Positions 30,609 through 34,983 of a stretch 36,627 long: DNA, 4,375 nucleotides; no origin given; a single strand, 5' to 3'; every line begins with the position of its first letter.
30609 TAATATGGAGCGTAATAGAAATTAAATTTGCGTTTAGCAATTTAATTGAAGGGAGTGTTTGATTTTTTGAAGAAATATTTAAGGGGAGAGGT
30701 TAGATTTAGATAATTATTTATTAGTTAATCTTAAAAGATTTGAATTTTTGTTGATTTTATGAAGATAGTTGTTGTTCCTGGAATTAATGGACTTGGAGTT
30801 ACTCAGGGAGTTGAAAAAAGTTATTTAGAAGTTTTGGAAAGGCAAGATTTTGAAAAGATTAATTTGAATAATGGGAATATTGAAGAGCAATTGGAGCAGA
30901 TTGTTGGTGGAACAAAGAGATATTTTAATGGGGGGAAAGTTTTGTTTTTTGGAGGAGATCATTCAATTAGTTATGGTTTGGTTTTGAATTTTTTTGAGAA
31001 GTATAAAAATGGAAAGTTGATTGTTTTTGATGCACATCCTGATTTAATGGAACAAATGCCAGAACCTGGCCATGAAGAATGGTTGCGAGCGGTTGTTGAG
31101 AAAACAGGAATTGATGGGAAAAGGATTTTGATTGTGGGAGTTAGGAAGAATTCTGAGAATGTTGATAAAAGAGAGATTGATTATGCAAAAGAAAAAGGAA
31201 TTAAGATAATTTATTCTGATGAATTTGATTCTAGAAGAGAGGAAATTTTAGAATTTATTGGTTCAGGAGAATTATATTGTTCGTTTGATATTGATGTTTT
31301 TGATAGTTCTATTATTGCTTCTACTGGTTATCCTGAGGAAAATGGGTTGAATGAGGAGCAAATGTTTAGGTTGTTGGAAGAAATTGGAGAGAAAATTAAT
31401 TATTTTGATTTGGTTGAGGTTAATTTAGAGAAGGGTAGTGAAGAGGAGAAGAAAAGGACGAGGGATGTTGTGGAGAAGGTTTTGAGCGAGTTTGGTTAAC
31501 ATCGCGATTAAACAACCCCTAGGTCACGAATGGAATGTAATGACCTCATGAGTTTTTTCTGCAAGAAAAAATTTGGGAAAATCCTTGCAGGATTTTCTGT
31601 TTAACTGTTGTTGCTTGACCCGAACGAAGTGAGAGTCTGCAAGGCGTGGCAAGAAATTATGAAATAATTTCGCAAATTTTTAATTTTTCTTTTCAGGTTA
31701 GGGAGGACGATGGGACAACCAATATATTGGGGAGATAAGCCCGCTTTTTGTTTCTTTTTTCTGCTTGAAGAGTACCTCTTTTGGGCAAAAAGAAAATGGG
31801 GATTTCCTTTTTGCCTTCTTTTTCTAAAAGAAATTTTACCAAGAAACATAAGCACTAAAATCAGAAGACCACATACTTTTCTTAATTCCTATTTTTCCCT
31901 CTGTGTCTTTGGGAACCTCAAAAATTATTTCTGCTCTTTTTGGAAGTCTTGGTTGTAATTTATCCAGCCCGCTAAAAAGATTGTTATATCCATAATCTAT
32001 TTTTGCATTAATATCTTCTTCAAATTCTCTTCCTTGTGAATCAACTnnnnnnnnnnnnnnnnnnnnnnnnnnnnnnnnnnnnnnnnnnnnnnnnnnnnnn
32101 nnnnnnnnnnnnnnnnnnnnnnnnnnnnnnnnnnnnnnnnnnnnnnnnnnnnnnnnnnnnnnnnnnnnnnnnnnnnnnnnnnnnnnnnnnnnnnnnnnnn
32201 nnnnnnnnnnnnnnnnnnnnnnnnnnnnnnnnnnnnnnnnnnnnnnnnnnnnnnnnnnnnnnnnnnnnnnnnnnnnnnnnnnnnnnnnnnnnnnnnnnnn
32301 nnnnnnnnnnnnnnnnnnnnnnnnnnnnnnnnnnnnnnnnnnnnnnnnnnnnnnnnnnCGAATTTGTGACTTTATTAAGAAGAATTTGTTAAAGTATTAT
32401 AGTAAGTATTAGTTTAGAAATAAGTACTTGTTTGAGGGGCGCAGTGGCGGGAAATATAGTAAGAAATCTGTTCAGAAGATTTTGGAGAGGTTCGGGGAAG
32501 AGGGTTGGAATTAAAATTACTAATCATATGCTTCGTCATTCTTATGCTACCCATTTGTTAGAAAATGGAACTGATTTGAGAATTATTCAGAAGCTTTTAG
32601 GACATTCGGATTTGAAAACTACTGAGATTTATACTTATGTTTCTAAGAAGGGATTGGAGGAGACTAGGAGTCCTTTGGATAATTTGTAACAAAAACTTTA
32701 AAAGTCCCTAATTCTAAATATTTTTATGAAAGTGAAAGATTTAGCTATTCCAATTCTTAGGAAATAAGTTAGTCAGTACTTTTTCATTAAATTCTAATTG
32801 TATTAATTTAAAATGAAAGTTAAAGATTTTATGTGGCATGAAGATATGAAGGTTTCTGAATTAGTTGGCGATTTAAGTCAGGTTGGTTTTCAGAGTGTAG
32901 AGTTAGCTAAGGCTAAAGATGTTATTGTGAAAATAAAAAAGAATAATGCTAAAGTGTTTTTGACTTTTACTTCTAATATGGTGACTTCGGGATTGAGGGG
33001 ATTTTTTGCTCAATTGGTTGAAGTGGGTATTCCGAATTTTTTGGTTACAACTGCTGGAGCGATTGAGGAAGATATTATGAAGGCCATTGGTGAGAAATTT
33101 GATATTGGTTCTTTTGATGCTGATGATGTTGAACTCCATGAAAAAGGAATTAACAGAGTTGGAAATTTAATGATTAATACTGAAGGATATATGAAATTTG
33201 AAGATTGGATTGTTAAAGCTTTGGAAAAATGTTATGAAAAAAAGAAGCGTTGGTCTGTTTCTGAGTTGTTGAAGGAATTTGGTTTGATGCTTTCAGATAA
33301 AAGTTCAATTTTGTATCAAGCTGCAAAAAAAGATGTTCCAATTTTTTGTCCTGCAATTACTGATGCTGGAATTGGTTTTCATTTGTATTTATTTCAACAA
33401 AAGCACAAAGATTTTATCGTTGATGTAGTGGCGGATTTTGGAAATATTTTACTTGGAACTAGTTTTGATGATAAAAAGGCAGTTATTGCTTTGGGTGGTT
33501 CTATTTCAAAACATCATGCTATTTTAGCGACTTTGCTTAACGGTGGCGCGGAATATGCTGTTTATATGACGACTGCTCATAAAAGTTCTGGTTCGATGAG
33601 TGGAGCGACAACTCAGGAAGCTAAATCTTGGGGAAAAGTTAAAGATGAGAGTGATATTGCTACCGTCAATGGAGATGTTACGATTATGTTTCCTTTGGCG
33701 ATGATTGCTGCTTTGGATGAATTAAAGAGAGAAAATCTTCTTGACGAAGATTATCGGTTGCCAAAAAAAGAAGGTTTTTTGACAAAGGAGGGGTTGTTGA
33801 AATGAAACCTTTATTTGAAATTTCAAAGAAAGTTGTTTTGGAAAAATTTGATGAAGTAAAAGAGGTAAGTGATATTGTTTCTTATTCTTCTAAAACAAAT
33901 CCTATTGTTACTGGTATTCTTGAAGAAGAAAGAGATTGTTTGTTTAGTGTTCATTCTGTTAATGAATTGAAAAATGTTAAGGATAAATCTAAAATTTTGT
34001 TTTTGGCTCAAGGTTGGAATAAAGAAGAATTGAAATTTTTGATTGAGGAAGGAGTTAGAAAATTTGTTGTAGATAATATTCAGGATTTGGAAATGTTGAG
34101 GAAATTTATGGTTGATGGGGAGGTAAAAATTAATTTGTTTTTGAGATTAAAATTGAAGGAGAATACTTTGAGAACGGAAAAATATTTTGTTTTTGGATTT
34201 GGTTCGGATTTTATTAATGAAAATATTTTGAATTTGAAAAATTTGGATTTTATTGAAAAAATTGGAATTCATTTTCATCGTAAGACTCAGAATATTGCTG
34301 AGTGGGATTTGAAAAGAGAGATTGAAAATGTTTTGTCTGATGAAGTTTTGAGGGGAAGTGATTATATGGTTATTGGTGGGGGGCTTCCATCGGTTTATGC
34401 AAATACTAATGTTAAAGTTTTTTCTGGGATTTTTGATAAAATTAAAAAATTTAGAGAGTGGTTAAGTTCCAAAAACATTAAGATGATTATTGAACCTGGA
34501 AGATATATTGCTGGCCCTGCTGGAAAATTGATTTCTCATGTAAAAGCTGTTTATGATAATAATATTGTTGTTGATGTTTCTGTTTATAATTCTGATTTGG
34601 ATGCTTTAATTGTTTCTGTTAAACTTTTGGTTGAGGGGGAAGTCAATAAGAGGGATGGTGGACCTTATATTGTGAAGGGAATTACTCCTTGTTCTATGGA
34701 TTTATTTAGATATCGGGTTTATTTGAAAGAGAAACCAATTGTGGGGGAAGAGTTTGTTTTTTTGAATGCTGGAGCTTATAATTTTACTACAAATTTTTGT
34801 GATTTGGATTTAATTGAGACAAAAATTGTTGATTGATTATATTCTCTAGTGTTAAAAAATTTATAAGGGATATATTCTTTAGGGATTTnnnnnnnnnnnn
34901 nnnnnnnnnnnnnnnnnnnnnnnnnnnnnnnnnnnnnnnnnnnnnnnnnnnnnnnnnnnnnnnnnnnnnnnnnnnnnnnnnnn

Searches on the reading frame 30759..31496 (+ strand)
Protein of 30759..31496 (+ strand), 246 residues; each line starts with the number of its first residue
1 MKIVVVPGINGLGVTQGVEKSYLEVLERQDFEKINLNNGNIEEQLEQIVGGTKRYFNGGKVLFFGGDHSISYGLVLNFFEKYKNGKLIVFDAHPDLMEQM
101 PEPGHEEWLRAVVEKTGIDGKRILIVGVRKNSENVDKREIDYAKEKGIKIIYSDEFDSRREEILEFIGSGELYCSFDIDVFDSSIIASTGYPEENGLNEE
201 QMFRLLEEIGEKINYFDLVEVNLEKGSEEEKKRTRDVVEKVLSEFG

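Call 80: search_protein_families(library=pfam, proteins=[window:30759-31496:+])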
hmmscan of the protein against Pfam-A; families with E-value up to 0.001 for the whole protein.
window:30759-31496:+ (246 aa): 1 family
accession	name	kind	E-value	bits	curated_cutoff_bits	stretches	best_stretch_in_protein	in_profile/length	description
PF00491.26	Arginase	-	7.5e-38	131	22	1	22-241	47-273/280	Arginase family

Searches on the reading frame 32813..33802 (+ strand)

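Call 80: search_protein_families(library=pfam, proteins=[window:32813-33802:+])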
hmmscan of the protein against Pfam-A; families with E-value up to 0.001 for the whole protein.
window:32813-33802:+ (330 aa): 1 family
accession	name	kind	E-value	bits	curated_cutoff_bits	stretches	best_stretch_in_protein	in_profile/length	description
PF01916.23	DS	-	4.7e-95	318.6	27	1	16-297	1-285/288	Deoxyhypusine synthase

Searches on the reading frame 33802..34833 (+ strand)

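Call 80: search_protein_families(library=pfam, proteins=[window:33802-34833:+])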
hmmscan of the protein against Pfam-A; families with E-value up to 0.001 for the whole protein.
window:33802-34833:+ (344 aa): 1 family
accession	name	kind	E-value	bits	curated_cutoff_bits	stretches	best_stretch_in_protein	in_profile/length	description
PF02784.22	Orn_Arg_deC_N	-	2.7e-14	53.6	23.4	1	26-237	20-246/247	Pyridoxal-dependent decarboxylase, pyridoxal binding domain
